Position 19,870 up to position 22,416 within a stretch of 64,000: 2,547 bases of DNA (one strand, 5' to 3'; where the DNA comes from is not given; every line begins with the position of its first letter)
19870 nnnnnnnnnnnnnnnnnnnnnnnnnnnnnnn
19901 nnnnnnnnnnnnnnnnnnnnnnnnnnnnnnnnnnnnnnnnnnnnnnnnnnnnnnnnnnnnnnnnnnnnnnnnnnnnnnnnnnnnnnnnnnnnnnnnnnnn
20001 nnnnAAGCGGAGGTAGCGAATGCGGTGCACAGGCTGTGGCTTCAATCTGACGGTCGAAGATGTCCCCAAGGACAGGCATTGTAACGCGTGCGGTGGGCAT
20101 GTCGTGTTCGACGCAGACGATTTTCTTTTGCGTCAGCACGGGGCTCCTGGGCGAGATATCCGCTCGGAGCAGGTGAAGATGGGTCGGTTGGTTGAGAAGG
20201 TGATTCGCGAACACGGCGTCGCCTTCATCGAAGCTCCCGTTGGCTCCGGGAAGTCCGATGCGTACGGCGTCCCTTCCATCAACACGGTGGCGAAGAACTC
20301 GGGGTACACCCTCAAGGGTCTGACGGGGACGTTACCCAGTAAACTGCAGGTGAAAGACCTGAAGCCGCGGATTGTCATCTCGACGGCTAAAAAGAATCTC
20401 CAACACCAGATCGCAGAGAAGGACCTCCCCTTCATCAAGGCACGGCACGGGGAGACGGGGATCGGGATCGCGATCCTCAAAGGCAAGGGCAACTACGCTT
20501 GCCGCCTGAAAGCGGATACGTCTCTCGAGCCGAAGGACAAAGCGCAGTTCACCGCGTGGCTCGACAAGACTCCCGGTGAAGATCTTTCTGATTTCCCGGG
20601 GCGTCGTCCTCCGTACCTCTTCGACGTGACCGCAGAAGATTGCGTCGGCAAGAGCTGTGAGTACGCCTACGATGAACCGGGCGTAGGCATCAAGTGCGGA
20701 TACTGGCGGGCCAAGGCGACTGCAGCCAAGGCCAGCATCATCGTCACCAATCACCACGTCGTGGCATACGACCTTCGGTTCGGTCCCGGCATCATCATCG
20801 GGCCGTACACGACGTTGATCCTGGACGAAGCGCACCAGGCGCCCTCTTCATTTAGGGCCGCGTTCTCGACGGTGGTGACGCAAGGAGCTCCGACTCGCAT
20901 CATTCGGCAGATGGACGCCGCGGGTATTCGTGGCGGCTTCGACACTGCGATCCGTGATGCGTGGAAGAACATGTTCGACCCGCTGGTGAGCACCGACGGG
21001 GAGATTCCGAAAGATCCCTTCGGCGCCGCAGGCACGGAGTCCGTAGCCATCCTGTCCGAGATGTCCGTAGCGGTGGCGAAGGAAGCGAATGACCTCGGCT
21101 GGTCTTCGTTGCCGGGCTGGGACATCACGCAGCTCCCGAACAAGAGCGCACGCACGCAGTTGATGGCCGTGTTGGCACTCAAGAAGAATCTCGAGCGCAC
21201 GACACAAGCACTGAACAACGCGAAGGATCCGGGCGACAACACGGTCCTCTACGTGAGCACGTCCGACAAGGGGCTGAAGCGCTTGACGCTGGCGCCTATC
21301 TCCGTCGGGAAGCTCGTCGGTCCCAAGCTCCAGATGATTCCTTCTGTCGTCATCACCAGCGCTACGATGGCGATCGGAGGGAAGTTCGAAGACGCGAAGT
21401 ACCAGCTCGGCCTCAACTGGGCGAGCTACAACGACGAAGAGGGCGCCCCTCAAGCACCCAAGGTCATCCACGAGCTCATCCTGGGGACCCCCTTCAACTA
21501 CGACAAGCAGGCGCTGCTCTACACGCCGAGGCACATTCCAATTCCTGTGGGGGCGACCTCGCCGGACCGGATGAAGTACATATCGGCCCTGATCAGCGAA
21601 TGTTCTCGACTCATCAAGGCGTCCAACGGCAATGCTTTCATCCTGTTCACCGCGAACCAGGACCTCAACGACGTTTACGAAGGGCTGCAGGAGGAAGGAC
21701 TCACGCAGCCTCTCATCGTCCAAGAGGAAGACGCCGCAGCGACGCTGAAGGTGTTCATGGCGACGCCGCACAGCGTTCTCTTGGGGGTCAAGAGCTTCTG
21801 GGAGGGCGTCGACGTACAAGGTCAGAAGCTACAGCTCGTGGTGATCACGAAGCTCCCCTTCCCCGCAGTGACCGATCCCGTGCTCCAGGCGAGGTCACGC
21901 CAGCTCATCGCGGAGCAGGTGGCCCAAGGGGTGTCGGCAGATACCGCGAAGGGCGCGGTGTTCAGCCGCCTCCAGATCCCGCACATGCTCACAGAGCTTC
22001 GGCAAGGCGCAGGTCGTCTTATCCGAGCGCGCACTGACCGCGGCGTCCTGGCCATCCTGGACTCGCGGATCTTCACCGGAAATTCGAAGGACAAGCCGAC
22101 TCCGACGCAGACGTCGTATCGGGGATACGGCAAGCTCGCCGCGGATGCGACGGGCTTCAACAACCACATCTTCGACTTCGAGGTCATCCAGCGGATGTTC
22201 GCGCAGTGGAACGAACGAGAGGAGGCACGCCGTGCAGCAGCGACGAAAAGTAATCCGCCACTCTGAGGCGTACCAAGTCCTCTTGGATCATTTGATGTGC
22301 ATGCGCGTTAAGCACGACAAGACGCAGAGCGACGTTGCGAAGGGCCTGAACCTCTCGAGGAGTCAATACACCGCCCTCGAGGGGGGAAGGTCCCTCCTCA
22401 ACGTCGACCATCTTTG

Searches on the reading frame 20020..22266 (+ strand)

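Call 17: search_protein_families(library=pfam, proteins=[window:20020-22266:+], max_evalue=0.01)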
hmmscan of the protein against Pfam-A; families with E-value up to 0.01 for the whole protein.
window:20020-22266:+ (748 aa): 2 families
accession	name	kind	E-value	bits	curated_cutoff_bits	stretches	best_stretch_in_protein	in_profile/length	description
PF13307.12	Helicase_C_2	-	1.4e-33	116.8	25.3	1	529-688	2-158/170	Helicase C-terminal domain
PF00270.35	DEAD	-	6.8e-06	26.3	26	1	66-134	15-64/167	DEAD/DEAH box helicase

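Call 18: search_protein_families(library=phrogs, proteins=[window:20020-22266:+], max_evalue=0.001)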
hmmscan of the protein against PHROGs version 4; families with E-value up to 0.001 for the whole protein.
window:20020-22266:+ (748 aa): 1 family
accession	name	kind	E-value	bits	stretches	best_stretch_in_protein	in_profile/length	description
phrog_2488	-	DNA, RNA and nucleotide metabolism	2e-47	163.2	1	47-683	19-556/579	DNA helicase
